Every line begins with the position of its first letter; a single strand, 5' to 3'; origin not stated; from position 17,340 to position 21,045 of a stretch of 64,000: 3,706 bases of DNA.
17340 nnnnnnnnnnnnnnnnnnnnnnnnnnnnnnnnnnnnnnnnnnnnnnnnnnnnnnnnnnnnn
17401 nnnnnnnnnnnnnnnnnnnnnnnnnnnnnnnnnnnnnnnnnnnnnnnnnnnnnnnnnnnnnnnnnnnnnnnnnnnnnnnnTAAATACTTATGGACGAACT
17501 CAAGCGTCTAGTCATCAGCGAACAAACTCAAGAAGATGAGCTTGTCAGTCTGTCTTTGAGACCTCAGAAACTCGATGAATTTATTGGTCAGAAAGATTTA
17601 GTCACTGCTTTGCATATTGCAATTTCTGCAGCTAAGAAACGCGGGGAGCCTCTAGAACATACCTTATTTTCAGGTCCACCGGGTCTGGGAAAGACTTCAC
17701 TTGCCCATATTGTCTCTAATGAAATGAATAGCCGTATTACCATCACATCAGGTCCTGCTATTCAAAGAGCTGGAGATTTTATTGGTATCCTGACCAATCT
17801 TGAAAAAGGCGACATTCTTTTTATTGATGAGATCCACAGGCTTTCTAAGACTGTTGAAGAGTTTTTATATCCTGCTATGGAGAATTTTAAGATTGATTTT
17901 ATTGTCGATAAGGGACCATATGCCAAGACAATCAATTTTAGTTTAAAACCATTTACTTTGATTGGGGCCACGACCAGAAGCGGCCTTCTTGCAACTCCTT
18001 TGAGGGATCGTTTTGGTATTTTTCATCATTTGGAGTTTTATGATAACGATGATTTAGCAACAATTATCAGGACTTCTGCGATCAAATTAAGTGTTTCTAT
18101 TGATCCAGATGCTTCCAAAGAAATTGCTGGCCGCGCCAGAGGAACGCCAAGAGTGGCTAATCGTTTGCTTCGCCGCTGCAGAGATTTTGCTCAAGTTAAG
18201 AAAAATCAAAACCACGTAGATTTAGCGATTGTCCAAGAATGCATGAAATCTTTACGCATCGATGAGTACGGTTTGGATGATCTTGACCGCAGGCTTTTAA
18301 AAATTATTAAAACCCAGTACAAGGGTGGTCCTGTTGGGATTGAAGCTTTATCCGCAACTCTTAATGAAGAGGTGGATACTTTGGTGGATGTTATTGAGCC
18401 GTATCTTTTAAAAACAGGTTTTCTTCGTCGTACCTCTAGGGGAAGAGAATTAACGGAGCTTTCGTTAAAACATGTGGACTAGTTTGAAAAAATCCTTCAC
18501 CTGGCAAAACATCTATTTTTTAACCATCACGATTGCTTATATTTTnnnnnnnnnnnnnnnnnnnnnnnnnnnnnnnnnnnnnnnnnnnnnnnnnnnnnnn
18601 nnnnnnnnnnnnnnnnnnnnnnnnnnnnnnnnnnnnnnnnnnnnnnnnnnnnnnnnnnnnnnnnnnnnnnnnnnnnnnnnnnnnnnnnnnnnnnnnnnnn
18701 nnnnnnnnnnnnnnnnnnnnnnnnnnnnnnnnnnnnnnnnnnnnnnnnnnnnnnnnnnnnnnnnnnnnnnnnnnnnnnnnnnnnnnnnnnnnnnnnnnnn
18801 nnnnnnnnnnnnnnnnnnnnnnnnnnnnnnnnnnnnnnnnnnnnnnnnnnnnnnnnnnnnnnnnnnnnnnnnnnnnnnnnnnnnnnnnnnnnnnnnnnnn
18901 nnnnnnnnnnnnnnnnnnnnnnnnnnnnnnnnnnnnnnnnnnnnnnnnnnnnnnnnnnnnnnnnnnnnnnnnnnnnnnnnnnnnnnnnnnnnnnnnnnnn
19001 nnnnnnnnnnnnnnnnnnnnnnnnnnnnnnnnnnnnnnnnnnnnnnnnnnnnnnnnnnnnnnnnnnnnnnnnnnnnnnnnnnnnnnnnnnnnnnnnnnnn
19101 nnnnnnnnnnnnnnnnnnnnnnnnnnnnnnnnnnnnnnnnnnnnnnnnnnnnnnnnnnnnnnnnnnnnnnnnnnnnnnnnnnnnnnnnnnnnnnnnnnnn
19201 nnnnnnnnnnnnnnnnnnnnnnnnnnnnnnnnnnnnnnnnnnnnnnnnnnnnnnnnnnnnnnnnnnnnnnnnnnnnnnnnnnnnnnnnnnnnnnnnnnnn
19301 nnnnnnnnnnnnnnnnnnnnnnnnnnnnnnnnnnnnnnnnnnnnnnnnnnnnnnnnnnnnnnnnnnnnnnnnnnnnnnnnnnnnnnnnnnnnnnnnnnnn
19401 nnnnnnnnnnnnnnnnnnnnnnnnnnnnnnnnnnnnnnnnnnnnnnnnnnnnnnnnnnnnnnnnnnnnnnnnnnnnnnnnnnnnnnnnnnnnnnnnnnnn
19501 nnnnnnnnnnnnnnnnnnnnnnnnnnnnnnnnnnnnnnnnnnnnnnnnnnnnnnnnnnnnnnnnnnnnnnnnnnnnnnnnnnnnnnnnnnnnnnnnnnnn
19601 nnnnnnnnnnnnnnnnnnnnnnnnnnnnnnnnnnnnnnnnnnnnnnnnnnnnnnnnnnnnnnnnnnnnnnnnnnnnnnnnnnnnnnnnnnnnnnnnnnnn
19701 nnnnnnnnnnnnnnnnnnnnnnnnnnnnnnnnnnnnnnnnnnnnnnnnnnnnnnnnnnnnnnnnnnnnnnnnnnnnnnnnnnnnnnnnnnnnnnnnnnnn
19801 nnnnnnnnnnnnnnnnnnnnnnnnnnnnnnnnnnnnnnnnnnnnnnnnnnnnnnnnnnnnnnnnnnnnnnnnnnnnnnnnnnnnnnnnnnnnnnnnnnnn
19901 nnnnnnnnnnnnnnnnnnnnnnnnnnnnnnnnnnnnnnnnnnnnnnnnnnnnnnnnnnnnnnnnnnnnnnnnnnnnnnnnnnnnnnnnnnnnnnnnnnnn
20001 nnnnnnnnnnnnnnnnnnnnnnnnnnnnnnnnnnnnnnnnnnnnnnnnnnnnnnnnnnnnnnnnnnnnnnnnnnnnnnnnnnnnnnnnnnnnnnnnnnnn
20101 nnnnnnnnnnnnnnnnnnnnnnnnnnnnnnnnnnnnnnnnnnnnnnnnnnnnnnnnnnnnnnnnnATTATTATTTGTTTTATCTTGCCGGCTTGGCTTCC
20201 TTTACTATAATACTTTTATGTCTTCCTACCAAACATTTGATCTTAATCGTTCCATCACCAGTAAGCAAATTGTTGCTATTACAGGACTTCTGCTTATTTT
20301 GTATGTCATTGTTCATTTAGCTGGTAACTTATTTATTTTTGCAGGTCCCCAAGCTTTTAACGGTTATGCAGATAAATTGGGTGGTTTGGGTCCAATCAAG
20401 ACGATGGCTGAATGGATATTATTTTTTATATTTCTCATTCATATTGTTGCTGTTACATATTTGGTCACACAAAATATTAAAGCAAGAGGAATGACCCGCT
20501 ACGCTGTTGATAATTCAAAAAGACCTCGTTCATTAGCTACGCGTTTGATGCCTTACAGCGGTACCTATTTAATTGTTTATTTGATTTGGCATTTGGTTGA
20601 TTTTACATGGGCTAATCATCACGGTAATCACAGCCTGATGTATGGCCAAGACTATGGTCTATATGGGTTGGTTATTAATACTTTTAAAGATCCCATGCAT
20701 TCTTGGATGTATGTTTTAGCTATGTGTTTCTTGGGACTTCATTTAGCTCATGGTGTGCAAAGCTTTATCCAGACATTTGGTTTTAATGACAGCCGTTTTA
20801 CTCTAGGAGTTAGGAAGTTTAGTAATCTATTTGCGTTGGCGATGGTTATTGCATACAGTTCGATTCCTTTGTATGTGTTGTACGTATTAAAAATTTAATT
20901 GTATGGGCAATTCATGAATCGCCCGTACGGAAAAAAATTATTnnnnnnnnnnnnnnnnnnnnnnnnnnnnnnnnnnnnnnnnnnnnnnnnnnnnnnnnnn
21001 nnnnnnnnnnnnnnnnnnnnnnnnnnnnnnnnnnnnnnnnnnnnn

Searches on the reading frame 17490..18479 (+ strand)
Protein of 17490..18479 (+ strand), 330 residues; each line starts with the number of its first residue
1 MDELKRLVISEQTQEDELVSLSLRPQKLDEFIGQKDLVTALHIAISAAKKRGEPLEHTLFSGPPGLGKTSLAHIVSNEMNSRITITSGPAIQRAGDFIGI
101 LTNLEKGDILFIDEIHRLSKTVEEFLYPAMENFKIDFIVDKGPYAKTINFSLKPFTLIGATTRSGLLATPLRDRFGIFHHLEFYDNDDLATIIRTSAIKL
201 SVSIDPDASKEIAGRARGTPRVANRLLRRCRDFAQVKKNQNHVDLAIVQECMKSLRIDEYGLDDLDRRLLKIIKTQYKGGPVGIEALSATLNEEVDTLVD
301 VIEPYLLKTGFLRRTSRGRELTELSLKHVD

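Call 36: search_protein_families(library=ncbifam, proteins=[window:17490-18479:+], max_evalue=1e-10)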
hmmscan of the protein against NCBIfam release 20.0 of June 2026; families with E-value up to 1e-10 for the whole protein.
window:17490-18479:+ (330 aa): 8 families
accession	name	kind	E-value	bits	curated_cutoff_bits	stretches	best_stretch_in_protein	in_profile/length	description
NF000868.0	PRK00080.1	equivalog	3.8e-139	463.2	282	1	12-329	8-324/330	Holliday junction branch migration DNA helicase RuvB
TIGR00635.1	ruvB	equivalog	8.7e-127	422.3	299.05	1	26-329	1-303/305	Holliday junction branch migration DNA helicase RuvB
NF009881.0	PRK13341.1-2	equivalog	9.8e-13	46.8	651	1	11-135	10-138/736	AAA family ATPase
TIGR02397.1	dnaX_nterm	equivalog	9.5e-12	44.8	250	0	22-87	7-68/355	DNA polymerase III subunit gamma/tau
NF011522.0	PRK14961.1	equivalog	2.5e-11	43.1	562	0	22-240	9-234/363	DNA polymerase III subunits gamma and tau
TIGR02903.1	spore_lon_C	equivalog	4e-11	42.1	678.8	0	4-80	129-200/615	Lon family ATP-dependent protease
NF009882.0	PRK13341.1-3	equivalog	4.4e-11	41.6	1197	1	17-138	18-143/734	AAA family ATPase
TIGR02902.1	spore_lonB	equivalog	6e-11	41.6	723.3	0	18-80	54-111/531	ATP-dependent protease LonB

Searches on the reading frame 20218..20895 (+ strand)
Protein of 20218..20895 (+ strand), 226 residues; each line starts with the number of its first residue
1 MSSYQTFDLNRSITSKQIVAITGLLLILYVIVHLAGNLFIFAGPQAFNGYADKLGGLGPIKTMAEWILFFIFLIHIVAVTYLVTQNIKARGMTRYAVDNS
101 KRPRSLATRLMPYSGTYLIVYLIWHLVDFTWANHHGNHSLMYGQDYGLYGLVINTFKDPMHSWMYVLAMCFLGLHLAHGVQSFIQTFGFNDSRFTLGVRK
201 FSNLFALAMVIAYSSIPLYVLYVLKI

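Call 20: search_protein_families(library=pfam, proteins=[window:20218-20895:+], max_evalue=0.00001)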
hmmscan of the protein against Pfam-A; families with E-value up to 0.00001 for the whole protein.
window:20218-20895:+ (226 aa): 1 family
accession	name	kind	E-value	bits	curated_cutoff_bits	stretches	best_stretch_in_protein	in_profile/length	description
PF01127.27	Sdh_cyt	-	7.5e-07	29.7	25.8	0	20-86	27-94/122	Succinate dehydrogenase/Fumarate reductase transmembrane subunit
